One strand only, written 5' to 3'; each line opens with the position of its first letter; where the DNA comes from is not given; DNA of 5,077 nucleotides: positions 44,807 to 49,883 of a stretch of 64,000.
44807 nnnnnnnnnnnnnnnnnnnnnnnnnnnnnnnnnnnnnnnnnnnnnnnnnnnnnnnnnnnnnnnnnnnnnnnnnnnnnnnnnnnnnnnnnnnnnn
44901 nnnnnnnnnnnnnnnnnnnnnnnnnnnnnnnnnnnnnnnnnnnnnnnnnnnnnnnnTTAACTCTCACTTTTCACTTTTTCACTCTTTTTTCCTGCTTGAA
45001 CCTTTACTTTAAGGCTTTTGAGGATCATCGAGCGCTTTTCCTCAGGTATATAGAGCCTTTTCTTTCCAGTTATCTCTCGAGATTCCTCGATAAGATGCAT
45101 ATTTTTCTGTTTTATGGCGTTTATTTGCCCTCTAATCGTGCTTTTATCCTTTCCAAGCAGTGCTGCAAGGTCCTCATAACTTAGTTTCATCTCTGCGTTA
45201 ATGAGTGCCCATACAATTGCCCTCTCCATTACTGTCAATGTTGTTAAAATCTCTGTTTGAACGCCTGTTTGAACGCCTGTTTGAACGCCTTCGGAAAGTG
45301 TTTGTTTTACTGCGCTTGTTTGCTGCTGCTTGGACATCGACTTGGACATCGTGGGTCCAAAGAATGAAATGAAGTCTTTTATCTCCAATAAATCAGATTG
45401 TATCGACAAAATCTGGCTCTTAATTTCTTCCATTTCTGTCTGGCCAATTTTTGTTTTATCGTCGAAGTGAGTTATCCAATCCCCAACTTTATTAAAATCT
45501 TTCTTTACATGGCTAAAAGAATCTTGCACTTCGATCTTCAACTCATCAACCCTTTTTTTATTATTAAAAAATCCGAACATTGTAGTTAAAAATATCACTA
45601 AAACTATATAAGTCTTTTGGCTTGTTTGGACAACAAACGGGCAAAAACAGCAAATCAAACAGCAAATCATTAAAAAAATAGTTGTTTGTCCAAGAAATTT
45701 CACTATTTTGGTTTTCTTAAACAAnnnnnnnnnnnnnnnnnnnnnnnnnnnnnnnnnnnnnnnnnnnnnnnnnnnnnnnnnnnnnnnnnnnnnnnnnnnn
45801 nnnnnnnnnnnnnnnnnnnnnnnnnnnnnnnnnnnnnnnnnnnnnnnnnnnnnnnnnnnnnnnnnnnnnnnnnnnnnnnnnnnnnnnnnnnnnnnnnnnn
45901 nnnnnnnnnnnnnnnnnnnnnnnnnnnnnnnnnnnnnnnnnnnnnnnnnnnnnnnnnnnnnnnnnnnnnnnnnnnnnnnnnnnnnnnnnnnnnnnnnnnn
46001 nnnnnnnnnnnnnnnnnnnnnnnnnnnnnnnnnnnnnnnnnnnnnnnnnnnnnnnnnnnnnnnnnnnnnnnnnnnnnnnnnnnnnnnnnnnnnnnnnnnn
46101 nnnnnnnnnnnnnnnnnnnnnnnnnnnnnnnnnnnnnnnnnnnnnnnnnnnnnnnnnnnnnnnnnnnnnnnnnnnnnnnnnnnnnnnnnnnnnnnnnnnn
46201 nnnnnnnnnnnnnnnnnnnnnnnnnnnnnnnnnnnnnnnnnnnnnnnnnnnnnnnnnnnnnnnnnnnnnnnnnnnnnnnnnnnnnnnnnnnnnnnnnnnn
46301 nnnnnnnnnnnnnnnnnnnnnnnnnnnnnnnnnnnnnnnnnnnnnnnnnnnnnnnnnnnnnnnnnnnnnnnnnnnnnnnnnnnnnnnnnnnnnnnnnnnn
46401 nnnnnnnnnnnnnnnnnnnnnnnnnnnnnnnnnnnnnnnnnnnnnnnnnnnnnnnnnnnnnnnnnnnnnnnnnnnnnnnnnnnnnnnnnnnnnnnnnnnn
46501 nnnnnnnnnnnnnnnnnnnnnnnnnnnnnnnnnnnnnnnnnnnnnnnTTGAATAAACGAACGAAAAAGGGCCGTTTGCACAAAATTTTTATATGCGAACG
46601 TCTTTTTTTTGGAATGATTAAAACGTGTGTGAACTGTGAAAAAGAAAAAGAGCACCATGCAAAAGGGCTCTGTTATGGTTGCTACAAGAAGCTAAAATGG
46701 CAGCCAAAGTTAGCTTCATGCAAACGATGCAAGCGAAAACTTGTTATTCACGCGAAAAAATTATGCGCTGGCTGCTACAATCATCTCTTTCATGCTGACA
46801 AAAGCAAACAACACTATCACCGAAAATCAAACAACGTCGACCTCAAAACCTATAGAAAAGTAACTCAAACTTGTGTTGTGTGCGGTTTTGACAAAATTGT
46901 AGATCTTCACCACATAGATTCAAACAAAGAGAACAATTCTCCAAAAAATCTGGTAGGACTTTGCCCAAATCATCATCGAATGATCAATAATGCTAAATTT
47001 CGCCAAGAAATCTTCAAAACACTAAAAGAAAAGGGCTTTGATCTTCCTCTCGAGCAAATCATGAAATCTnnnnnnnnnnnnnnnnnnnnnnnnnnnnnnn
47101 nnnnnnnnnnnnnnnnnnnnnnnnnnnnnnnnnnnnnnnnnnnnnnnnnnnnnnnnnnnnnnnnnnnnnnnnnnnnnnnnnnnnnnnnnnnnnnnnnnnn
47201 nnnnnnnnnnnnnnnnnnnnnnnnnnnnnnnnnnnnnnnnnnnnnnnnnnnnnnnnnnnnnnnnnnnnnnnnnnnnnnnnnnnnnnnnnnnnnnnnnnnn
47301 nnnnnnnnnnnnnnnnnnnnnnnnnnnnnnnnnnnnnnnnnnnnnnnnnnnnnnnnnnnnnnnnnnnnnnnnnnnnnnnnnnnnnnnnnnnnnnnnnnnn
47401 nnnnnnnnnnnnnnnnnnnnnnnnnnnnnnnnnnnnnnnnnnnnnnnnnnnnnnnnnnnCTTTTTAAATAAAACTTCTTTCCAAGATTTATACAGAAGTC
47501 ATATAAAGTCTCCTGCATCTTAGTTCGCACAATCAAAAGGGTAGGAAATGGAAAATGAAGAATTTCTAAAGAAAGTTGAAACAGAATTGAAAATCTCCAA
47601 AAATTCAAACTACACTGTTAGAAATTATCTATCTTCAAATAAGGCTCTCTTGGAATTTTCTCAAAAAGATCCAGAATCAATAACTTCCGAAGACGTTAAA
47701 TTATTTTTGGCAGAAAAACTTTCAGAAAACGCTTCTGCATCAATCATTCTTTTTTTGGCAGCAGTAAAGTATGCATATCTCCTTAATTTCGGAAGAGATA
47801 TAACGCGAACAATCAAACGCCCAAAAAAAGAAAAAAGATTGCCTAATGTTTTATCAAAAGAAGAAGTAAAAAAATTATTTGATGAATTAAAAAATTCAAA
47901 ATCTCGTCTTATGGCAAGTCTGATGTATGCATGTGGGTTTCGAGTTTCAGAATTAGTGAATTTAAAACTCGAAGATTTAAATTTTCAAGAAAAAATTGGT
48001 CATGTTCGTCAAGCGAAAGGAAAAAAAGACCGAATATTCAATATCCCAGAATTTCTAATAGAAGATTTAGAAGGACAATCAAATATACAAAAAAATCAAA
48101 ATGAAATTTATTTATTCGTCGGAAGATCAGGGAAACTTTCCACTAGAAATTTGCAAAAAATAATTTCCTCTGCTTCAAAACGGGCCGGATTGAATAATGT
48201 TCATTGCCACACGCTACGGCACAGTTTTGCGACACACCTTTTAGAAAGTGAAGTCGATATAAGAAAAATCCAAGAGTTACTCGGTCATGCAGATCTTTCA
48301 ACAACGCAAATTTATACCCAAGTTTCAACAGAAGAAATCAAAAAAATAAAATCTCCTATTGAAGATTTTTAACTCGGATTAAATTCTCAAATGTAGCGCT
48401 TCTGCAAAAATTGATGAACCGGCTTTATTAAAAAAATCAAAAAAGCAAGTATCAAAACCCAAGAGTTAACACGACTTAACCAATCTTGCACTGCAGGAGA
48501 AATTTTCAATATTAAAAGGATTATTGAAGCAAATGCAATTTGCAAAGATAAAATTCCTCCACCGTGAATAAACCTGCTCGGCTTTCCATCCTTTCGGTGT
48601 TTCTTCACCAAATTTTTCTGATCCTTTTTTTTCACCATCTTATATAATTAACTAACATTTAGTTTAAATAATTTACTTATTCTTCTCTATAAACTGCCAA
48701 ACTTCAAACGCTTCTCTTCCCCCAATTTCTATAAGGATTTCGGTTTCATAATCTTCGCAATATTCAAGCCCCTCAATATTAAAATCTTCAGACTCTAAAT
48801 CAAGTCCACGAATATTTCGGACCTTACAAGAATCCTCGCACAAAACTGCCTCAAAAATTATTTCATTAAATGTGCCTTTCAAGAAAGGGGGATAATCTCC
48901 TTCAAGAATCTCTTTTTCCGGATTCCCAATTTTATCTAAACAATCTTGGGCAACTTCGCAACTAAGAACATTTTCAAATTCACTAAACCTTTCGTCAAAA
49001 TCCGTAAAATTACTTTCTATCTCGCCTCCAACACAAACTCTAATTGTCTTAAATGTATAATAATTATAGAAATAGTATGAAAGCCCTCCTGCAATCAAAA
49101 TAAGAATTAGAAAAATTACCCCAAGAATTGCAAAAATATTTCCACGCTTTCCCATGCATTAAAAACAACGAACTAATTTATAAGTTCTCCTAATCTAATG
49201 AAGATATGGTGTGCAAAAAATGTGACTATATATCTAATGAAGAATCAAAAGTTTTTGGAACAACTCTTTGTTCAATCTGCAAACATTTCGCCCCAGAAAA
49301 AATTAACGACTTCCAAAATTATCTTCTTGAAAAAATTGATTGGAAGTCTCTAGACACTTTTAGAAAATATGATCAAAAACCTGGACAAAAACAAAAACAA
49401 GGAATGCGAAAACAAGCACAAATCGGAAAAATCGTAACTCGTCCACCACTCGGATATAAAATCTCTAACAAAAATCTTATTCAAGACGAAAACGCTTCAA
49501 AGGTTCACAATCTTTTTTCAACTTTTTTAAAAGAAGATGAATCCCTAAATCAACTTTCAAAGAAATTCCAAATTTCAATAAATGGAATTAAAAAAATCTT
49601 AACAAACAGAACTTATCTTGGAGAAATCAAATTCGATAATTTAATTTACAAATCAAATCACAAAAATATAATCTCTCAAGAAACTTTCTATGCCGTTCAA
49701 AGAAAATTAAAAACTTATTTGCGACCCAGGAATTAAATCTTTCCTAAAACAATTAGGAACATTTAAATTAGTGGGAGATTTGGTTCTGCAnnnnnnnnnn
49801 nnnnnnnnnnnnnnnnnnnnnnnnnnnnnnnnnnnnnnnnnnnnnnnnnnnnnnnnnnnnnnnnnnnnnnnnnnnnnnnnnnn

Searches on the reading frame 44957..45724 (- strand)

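Call 41: search_protein_families(library=pfam, proteins=[window:44957-45724:-], max_evalue=0.01)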
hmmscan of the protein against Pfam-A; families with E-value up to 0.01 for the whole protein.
window:44957-45724:- (255 aa): 0 families

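Call 70: search_protein_families(library=padloc, proteins=[window:44957-45724:-], max_evalue=0.01)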
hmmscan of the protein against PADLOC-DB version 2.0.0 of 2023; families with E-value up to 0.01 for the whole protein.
window:44957-45724:- (255 aa): 3 families
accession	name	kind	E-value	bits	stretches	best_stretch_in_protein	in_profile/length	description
PDLC00898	JAB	-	0.0025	15.4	1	63-104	79-120/162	JAB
PDLC01851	CARF3--CARF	-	0.0031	15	1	158-216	205-260/279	-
PDLC01853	CARF3--CARF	-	0.0082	13.8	0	161-226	134-198/209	-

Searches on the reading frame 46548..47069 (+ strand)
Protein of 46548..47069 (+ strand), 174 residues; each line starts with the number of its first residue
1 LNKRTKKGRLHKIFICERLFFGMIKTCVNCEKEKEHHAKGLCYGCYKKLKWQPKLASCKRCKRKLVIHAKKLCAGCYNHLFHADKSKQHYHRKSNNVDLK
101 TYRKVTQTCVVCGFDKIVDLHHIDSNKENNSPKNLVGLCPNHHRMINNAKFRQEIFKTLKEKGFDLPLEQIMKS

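Call 3: search_protein_families(library=pfam, proteins=[window:46548-47069:+], max_evalue=1)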
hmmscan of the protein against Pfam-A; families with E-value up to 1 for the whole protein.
window:46548-47069:+ (174 aa): 6 families
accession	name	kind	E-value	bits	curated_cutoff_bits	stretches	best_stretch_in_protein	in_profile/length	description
PF16786.11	RecA_dep_nuc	-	0.00025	21.6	26.9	1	109-153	17-65/103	Recombination enhancement, RecA-dependent nuclease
PF18912.6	DZR_2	-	0.00076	19.7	27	1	26-76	9-55/56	Double zinc ribbon domain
PF13392.12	HNH_3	-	0.001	19.1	24.8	1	118-141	19-42/46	HNH endonuclease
PF13391.12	HNH_2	-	0.0014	18.9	21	1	109-149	1-61/66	HNH endonuclease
PF21615.3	CBM-like_2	-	0.15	12.5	27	1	63-91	91-120/126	Carbohydrate binding module-like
PF13892.11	DBINO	-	0.32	11.8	31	1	18-104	15-99/134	DNA-binding domain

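Call 70: search_protein_families(library=padloc, proteins=[window:46548-47069:+], max_evalue=0.01)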
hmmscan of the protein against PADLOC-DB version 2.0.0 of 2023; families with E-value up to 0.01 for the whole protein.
window:46548-47069:+ (174 aa): 5 families
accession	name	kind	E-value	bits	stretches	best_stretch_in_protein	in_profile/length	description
PDLC04772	PDC-M68A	-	0.00048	18.2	1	125-162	64-103/253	-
PDLC00642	ZorE2|ZorE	-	0.0029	15.1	0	7-148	109-267/283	HNH endonuclease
PDLC00739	Effector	-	0.0032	14.8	1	122-161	63-105/378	Endonuclease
PDLC01997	SAVED1--SAVED_HNH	-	0.0049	14.4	1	123-161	60-101/368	-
PDLC01998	SAVED1--SAVED_HNH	-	0.0088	12.8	0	122-150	169-197/506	-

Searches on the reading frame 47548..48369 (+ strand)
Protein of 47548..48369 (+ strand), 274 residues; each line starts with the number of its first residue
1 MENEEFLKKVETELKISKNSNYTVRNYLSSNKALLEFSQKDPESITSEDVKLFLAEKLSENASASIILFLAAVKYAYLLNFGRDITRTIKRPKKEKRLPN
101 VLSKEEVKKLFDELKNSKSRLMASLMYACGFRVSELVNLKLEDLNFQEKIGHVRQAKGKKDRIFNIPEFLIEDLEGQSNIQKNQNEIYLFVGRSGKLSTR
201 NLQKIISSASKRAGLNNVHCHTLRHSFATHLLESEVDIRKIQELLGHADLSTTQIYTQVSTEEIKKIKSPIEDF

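Call 3: search_protein_families(library=pfam, proteins=[window:47548-48369:+], max_evalue=1)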
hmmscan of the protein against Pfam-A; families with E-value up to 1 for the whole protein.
window:47548-48369:+ (274 aa): 4 families
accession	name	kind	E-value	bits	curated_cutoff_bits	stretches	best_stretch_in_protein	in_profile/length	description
PF00589.27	Phage_integrase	-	2.9e-43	148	27.1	1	101-262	2-171/172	Phage integrase family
PF13495.12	Phage_int_SAM_4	-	1.4e-06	29.1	27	1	6-77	1-75/85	Phage integrase, N-terminal SAM-like domain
PF02899.23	Phage_int_SAM_1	-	3.6e-05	24.4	22.3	1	13-75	7-74/83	Phage integrase, N-terminal SAM-like domain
PF20922.3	Anamorsin_N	-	0.073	13.2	27.1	1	177-232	14-69/163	Anamorsin, N-terminal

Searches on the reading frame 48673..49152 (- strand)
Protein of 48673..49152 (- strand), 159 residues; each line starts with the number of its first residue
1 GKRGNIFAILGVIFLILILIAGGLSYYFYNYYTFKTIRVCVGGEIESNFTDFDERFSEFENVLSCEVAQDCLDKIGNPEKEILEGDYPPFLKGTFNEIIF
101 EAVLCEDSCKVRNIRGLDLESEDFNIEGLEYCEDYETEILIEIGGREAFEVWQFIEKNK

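Call 3: search_protein_families(library=pfam, proteins=[window:48673-49152:-], max_evalue=1)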
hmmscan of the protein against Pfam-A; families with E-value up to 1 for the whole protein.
window:48673-49152:- (159 aa): 1 family
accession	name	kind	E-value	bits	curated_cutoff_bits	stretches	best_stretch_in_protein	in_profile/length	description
PF15216.11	TSLP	-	0.19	12.1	27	0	55-75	31-51/125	Thymic stromal lymphopoietin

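Call 70: search_protein_families(library=padloc, proteins=[window:48673-49152:-], max_evalue=0.01)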
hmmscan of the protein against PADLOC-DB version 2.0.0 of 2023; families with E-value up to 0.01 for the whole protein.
window:48673-49152:- (159 aa): 0 families

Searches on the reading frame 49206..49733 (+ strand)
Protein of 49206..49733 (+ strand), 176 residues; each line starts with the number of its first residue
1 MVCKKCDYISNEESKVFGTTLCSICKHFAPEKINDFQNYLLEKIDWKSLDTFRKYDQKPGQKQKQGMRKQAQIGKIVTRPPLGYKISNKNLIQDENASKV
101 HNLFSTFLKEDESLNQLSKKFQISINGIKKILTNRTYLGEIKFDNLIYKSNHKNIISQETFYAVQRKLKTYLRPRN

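Call 3: search_protein_families(library=pfam, proteins=[window:49206-49733:+], max_evalue=1)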
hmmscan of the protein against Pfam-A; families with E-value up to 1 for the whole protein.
window:49206-49733:+ (176 aa): 2 families
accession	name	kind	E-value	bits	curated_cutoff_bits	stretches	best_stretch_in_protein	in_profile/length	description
PF07508.19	Recombinase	-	2.2e-07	31.5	21.1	1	117-169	36-100/102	Recombinase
PF16639.10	Apocytochr_F_N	-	0.0098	16.6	30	1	55-112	53-109/155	Apocytochrome F, N-terminal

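Call 70: search_protein_families(library=padloc, proteins=[window:49206-49733:+], max_evalue=0.01)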
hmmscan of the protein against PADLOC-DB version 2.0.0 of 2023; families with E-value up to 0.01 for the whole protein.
window:49206-49733:+ (176 aa): 0 families
